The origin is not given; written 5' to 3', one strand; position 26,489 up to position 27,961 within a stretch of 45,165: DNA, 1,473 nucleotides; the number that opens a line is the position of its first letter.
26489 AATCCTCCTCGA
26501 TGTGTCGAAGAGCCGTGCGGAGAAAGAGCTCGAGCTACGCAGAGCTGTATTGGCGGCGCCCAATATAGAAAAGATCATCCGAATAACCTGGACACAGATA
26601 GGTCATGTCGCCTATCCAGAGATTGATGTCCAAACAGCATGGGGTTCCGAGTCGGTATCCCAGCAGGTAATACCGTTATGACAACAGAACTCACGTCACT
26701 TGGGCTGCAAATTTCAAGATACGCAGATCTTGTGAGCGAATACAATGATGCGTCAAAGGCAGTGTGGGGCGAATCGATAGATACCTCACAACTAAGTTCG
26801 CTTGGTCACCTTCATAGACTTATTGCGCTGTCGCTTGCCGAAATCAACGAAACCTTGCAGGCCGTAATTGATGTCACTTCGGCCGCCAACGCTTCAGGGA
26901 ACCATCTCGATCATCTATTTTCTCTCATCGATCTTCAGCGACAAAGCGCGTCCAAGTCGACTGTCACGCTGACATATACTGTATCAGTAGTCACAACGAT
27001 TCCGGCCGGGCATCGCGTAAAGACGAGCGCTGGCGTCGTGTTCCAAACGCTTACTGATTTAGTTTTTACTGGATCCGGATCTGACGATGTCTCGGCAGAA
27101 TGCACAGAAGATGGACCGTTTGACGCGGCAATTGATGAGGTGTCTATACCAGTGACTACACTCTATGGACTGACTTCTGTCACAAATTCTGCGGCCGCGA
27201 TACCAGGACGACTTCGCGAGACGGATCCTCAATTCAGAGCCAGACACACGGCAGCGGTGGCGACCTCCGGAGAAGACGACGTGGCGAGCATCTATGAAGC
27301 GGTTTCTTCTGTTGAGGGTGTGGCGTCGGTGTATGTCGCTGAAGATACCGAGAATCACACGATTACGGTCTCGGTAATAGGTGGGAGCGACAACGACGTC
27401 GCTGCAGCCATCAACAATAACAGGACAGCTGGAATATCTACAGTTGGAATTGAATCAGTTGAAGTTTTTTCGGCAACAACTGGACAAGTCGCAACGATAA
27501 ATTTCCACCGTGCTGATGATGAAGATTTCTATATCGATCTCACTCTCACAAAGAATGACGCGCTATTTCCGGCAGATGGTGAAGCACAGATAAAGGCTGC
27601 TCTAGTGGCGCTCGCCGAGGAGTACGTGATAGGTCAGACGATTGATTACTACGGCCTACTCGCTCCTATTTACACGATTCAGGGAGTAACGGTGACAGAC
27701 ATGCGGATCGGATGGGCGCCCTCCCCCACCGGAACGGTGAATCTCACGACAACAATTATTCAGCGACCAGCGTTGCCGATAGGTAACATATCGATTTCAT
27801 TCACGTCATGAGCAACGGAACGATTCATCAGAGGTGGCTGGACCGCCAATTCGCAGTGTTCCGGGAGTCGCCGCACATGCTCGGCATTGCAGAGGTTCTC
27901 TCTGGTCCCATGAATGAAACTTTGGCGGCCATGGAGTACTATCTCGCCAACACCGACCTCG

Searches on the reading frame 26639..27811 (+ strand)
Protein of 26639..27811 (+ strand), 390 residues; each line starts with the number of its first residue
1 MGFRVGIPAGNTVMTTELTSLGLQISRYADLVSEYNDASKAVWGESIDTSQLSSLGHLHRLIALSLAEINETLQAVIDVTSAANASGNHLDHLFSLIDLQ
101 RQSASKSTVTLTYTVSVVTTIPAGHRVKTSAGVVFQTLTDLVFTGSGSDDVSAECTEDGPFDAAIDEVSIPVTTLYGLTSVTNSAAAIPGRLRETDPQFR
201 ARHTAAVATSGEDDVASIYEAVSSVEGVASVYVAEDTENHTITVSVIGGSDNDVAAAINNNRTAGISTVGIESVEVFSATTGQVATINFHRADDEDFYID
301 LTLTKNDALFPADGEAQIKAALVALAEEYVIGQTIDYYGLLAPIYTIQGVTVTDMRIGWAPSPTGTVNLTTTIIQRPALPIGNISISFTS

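Call 42: search_protein_families(library=phrogs, max_evalue=0.001, proteins=[window:26639-27811:+])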
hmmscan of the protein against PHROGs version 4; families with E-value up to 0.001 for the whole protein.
window:26639-27811:+ (390 aa): 3 families
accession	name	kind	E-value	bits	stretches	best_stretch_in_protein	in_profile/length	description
phrog_6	-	tail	1.5e-43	150.3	1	15-386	59-390/548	baseplate wedge subunit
phrog_30339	-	unknown function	3.9e-07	31.1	1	13-141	11-139/150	-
phrog_34452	-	unknown function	2.6e-06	28.2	1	29-145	15-131/175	-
